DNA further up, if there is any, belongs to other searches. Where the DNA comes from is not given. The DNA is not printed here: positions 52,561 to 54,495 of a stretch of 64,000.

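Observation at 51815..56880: Compact Tad or archaellum-like assembly operon with a split membrane platform and two A|Q class-III-signal proteins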

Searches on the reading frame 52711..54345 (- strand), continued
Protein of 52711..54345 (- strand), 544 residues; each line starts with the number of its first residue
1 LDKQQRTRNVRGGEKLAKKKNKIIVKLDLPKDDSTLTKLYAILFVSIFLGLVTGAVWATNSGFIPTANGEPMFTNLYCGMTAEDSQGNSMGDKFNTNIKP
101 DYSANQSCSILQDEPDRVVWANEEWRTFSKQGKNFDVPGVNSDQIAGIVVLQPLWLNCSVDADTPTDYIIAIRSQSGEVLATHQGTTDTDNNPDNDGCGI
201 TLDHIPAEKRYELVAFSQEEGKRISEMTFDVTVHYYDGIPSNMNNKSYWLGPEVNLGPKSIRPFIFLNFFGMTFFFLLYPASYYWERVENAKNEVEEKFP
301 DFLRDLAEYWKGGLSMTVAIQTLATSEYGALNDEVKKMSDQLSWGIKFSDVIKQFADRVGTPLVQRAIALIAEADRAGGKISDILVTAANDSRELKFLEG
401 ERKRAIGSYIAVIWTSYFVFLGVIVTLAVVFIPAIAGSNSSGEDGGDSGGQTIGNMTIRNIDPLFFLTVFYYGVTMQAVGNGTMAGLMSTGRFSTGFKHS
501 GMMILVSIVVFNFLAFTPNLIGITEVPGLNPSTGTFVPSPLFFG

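Call 75: find_encoding_contigs(protein=P0361, flank=8000, max_places=2)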
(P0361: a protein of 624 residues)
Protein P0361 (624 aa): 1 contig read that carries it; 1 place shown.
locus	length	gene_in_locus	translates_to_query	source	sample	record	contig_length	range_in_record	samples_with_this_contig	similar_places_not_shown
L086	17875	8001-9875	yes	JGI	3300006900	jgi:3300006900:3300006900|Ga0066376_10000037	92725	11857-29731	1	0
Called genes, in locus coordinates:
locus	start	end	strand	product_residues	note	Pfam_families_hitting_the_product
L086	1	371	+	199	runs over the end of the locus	PF01725:Ham1p_like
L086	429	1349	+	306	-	-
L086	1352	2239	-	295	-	PF00378:ECH_1, PF16113:ECH_2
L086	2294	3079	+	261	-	PF00005:ABC_tran, PF13304:AAA_21 (faint)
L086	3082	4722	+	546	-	-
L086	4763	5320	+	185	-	PF13238:AAA_18 (weak), PF13207:AAA_17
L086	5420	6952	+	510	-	PF00437:T2SSE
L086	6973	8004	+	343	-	PF00482:T2SSF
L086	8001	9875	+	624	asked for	PF00482:T2SSF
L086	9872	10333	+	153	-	-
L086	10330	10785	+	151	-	-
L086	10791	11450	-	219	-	PF06414:Zeta_toxin (faint), PF13238:AAA_18 (faint), PF13671:AAA_33 (weak)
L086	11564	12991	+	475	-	PF00171:Aldedh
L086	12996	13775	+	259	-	PF00378:ECH_1, PF16113:ECH_2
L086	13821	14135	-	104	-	PF00717:Peptidase_S24, PF10502:Peptidase_S26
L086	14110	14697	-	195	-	PF09055:Sod_Ni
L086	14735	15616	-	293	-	PF02737:3HCDH_N, PF00725:3HCDH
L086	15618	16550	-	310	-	PF00892:EamA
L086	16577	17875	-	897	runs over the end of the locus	PF18884:TSP3_bac (faint), PF26178:Rv2075c_cat, PF26146:PI-PLC_X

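Call 76: find_encoding_contigs(protein=P0370, flank=8000, max_places=1)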
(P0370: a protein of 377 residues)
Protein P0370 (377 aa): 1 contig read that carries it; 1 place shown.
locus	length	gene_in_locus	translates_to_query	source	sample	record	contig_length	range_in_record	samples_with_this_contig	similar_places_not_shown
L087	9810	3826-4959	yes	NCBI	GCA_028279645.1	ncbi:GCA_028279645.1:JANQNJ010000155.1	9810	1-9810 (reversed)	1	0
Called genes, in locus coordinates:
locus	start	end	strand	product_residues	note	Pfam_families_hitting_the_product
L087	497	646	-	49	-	-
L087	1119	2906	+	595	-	PF00437:T2SSE, PF27713:UCP018868 (faint), PF23989:PilB3_C (weak)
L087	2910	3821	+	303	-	PF00482:T2SSF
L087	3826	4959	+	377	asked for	PF00482:T2SSF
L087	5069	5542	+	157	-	-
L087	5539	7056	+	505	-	-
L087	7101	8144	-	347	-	PF13353:Fer4_12 (weak), PF04055:Radical_SAM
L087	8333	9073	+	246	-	-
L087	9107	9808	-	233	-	?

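Call 77: find_encoding_contigs(protein=P0371, flank=8000, max_places=1)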
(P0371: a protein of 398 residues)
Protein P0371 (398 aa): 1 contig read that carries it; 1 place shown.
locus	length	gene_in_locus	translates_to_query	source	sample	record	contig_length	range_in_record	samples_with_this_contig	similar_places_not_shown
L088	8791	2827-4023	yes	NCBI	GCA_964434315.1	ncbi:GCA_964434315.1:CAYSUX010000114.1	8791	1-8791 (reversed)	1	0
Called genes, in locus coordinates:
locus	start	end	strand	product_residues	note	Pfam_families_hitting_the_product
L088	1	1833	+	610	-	?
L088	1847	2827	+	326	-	PF00482:T2SSF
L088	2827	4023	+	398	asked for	PF00482:T2SSF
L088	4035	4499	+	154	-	-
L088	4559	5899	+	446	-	-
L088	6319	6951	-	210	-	-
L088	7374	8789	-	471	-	?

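Call 78: find_encoding_contigs(protein=P0373, flank=8000, max_places=1)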
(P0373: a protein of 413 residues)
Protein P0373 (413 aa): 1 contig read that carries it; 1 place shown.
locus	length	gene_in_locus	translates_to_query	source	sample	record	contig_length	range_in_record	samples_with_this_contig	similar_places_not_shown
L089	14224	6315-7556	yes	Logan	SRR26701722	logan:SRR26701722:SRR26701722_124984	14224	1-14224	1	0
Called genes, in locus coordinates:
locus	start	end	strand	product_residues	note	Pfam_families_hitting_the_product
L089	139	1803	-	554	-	PF00118:Cpn60_TCP1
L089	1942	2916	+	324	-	PF23960:DUF7289 (faint)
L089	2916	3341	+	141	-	PF23928:DUF7266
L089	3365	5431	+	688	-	PF23990:PilB3_N (weak), PF00437:T2SSE, PF23989:PilB3_C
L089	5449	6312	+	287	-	PF00482:T2SSF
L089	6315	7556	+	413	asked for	PF00482:T2SSF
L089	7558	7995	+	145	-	-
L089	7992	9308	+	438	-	-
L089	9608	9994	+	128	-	PF01022:HTH_5 (weak)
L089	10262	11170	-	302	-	PF00892:EamA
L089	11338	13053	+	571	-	PF02683:DsbD_TM (faint), PF08534:Redoxin, PF13098:Thioredoxin_2 (faint), PF00085:Thioredoxin (faint), PF00578:AhpC-TSA, PF13905:Thioredoxin_8 (faint)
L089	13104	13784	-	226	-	PF01435:Peptidase_M48 (weak), PF18958:DUF5700 (faint)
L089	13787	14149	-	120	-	PF01047:MarR (weak), PF03965:Penicillinase_R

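Call 81: list_cluster_members(proteins=[L087:1119-2903:+, L087:2910-3818:+, L087:5069-5539:+, L088:1847-2824:+, L088:4035-4496:+, L089:3365-5428:+, L089:7558-7992:+, L086:5420-6949:+, L086:9872-10330:+])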
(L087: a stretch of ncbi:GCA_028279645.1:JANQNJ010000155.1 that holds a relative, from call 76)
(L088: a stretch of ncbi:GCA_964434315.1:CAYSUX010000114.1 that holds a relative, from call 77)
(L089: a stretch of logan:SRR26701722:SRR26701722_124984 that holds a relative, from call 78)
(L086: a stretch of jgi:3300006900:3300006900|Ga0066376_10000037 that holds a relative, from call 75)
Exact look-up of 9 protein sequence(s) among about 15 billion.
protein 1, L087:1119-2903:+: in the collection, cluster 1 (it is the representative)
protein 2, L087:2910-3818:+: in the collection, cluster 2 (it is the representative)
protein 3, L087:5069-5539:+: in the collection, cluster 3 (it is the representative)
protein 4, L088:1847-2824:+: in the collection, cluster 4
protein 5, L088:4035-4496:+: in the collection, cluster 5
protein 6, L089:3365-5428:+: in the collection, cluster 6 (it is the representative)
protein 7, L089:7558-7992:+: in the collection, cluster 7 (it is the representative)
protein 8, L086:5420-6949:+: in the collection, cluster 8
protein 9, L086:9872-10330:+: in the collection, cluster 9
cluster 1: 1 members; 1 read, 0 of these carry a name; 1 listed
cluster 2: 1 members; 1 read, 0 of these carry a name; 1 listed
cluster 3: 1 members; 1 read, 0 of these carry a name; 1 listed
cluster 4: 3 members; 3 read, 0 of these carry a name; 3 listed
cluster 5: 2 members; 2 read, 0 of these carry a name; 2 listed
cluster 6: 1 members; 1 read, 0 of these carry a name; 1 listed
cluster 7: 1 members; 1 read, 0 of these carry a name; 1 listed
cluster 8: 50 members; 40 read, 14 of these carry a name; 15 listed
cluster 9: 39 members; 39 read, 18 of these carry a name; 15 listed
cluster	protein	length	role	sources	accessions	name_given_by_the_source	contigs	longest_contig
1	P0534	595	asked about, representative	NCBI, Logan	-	-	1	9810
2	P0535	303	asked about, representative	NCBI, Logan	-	-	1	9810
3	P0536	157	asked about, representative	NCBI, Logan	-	-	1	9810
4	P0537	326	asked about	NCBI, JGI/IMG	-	-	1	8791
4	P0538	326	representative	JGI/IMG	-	-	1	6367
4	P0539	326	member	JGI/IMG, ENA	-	-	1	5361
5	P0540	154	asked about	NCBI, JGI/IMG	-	-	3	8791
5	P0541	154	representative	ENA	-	-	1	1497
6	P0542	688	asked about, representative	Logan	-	-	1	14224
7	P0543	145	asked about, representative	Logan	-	-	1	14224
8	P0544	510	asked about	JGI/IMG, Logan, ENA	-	-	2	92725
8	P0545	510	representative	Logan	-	-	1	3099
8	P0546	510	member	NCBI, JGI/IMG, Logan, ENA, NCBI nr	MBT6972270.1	MAG: type II/IV secretion system ATPase subunit [Euryarchaeota archaeon] | archaeal flagellar protein FlaI | type II/IV secretion system ATPase subunit [Euryarchaeota archaeon]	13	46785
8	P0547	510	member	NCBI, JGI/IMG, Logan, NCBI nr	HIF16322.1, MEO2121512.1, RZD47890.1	MAG TPA: secretion system protein E [Candidatus Poseidoniales archaeon] | flagellar protein FlaI | MAG: secretion system protein E [Euryarchaeota archaeon]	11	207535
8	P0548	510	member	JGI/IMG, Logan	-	flagellar protein FlaI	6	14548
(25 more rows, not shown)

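Call 85: search_protein_families(library=pfam, proteins=[L087:5069-5539:+, L087:5539-7053:+, L088:4035-4496:+, L088:4559-5896:+, L089:7558-7992:+, L089:7992-9305:+, L089:1942-2913:+, L089:2916-3338:+, L089:3365-5428:+, L087:1119-2903:+], max_evalue=0.1)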
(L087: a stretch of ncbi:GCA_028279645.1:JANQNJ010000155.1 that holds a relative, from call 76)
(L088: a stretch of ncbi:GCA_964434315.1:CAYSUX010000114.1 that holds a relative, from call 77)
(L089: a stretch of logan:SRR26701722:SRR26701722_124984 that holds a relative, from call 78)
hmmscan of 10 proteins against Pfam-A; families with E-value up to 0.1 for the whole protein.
L087:5069-5539:+ (157 aa): 2 families
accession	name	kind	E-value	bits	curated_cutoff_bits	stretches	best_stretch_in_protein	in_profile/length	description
PF23959.1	DUF7288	-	0.0001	23.2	27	1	6-134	1-141/184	Family of unknown function (DUF7288)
PF23923.1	DUF7262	-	0.043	14.7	27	1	6-109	2-103/132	Family of unknown function (DUF7262)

L087:5539-7053:+ (505 aa): 0 families

L088:4035-4496:+ (154 aa): 2 families
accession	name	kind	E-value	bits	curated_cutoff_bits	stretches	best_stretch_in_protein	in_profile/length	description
PF23959.1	DUF7288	-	0.0014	19.5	27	1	4-104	1-107/184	Family of unknown function (DUF7288)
PF23923.1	DUF7262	-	0.012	16.5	27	1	7-103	7-99/132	Family of unknown function (DUF7262)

L088:4559-5896:+ (446 aa): 0 families

L089:7558-7992:+ (145 aa): 1 family
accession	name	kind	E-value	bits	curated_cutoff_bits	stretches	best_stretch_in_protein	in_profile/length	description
PF23959.1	DUF7288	-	0.0052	17.6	27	1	5-72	2-66/184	Family of unknown function (DUF7288)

L089:7992-9305:+ (438 aa): 0 families

L089:1942-2913:+ (324 aa): 1 family
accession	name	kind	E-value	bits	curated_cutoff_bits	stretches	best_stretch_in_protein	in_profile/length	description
PF23960.2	DUF7289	-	2.7e-07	30.8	27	1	8-95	2-88/238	Family of unknown function (DUF7289)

L089:2916-3338:+ (141 aa): 2 families
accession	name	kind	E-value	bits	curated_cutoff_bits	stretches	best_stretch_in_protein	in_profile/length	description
PF23928.1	DUF7266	-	1.6e-07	31.5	27.6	1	9-126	10-129/145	Family of unknown function (DUF7266)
PF18482.7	Pih1_fungal_CS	-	0.03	15.2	23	1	81-137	30-85/90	Fungal Pih1 CS domain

L089:3365-5428:+ (688 aa): 4 families
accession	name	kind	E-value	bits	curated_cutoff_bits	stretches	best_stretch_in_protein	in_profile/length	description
PF00437.27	T2SSE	-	1.9e-29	102.9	24.9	1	228-417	71-257/370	Type II/IV secretion system protein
PF23989.1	PilB3_C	-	2.3e-08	34.5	27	1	484-551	8-75/83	PilB3-like, C-terminal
PF13555.12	AAA_29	-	0.085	13.1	27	0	291-313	23-44/61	P-loop containing region of AAA domain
PF12775.13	AAA_7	-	0.088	12.8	25.8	0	275-311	16-53/181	P-loop containing dynein motor region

L087:1119-2903:+ (595 aa): 4 families
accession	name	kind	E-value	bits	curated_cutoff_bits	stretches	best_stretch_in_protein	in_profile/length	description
PF00437.27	T2SSE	-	9.6e-30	103.9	24.9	1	250-422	102-261/370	Type II/IV secretion system protein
PF23989.1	PilB3_C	-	5.1e-07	30.2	27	1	498-547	21-70/83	PilB3-like, C-terminal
PF20370.3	DUF6665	-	0.022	15.5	27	0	489-549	41-100/106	Family of unknown function (DUF6665)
PF13555.12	AAA_29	-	0.092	13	27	0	291-318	23-50/61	P-loop containing region of AAA domain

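Call 88: find_encoding_contigs(protein=P0374, flank=8000, max_places=1)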
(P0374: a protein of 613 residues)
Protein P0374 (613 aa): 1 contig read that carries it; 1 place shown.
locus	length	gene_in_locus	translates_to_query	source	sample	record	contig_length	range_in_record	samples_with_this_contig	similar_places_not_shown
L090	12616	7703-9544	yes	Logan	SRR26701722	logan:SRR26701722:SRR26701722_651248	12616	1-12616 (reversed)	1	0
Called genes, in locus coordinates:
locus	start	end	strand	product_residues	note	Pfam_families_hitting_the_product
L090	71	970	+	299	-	PF01478:Peptidase_A24, PF06847:Arc_PepC_II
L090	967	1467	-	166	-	-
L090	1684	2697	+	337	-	PF23960:DUF7289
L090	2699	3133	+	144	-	PF23928:DUF7266 (weak)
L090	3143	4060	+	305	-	-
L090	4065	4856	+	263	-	-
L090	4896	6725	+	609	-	PF23990:PilB3_N, PF00437:T2SSE, PF23989:PilB3_C (weak)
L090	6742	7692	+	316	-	PF00482:T2SSF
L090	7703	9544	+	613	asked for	PF00482:T2SSF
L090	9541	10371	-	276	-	PF21120: (weak)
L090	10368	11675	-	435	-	PF01336:tRNA_anti-codon (faint), PF21473:OB_Ssb-like (faint)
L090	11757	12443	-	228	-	PF01963:TraB_PrgY_gumN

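Call 89: find_encoding_contigs(protein=P0375, flank=8000, max_places=1)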
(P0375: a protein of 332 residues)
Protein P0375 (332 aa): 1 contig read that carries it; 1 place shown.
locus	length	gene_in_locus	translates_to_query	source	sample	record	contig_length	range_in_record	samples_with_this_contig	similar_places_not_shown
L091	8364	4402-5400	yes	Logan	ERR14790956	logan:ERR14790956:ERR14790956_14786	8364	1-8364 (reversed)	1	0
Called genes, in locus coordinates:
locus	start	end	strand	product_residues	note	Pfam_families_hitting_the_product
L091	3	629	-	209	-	?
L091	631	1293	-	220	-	PF08843:AbiEii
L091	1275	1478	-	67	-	-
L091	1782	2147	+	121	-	PF13650:Asp_protease_2 (weak), PF13975:gag-asp_proteas (weak)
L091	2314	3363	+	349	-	PF00482:T2SSF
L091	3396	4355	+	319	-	-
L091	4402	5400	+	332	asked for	PF00482:T2SSF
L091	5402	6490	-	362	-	PF08494:DEAD_assoc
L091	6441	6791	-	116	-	-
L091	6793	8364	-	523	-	?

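Call 90: find_encoding_contigs(protein=P0533, flank=8000, max_places=1)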
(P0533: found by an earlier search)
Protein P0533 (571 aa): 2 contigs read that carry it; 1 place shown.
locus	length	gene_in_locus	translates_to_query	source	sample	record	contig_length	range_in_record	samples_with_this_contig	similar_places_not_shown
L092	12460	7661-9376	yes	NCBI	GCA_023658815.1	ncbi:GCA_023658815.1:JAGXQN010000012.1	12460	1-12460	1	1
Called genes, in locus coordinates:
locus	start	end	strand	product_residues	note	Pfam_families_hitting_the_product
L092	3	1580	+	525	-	?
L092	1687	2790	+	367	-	PF23960:DUF7289 (faint)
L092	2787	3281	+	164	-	PF23928:DUF7266 (weak)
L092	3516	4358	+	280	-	PF27359:TP_0179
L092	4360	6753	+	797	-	PF23990:PilB3_N (weak), PF00437:T2SSE, PF23989:PilB3_C (faint)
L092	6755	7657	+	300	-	PF00482:T2SSF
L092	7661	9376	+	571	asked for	PF00482:T2SSF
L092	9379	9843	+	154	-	-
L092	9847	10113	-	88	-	-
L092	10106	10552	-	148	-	-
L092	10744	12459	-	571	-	?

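Call 92: search_protein_families(library=pfam, proteins=[P0374, P0533, P0388, P0392, P0394, P0401, P0390, P0408, P0378, P0379], max_evalue=0.001)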
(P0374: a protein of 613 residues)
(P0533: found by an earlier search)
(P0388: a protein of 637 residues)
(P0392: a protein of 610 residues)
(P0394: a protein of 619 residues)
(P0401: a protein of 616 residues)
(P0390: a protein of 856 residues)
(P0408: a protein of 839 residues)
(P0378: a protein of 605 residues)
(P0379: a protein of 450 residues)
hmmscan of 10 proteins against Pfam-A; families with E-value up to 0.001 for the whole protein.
P0374 (613 aa): 1 family
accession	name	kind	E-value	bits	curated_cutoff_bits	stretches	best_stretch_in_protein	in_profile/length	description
PF00482.28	T2SSF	-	4.5e-12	46.5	25.2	1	385-511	1-124/125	Type II secretion system (T2SS), protein F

P0533 (571 aa): 1 family
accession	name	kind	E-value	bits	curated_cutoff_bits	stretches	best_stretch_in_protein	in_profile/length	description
PF00482.28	T2SSF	-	5.6e-15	55.9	25.2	1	358-483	1-123/125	Type II secretion system (T2SS), protein F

P0388 (637 aa): 1 family
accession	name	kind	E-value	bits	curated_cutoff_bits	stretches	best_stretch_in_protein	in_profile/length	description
PF00482.28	T2SSF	-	3.6e-17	62.9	25.2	1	427-552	1-123/125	Type II secretion system (T2SS), protein F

P0392 (610 aa): 1 family
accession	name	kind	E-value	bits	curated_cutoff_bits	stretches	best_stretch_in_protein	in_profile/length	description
PF00482.28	T2SSF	-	7.9e-17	61.8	25.2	1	401-527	1-124/125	Type II secretion system (T2SS), protein F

P0394 (619 aa): 1 family
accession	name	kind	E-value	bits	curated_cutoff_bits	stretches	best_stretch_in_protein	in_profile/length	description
PF00482.28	T2SSF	-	4.1e-16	59.5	25.2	1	404-529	1-123/125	Type II secretion system (T2SS), protein F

P0401 (616 aa): 1 family
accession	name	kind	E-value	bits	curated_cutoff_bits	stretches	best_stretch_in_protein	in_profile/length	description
PF00482.28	T2SSF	-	1.2e-16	61.2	25.2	1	401-526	1-123/125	Type II secretion system (T2SS), protein F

P0390 (856 aa): 1 family
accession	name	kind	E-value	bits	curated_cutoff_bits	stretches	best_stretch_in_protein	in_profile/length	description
PF00482.28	T2SSF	-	1.3e-21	77.3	25.2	1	644-769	1-123/125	Type II secretion system (T2SS), protein F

P0408 (839 aa): 1 family
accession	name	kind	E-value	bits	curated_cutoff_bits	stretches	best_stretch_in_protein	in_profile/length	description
PF00482.28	T2SSF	-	5e-20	72.2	25.2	1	631-756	1-123/125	Type II secretion system (T2SS), protein F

P0378 (605 aa): 2 families
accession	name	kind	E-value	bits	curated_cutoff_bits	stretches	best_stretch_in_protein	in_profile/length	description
PF00482.28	T2SSF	-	1.7e-14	54.3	25.2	1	168-293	1-123/125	Type II secretion system (T2SS), protein F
PF19077.6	Big_13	-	0.00028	21.8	27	0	439-480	56-95/102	Bacterial Ig-like domain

P0379 (450 aa): 1 family
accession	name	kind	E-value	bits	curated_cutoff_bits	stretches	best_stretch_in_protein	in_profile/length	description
PF00482.28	T2SSF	-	7e-14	52.3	25.2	1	238-364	1-124/125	Type II secretion system (T2SS), protein F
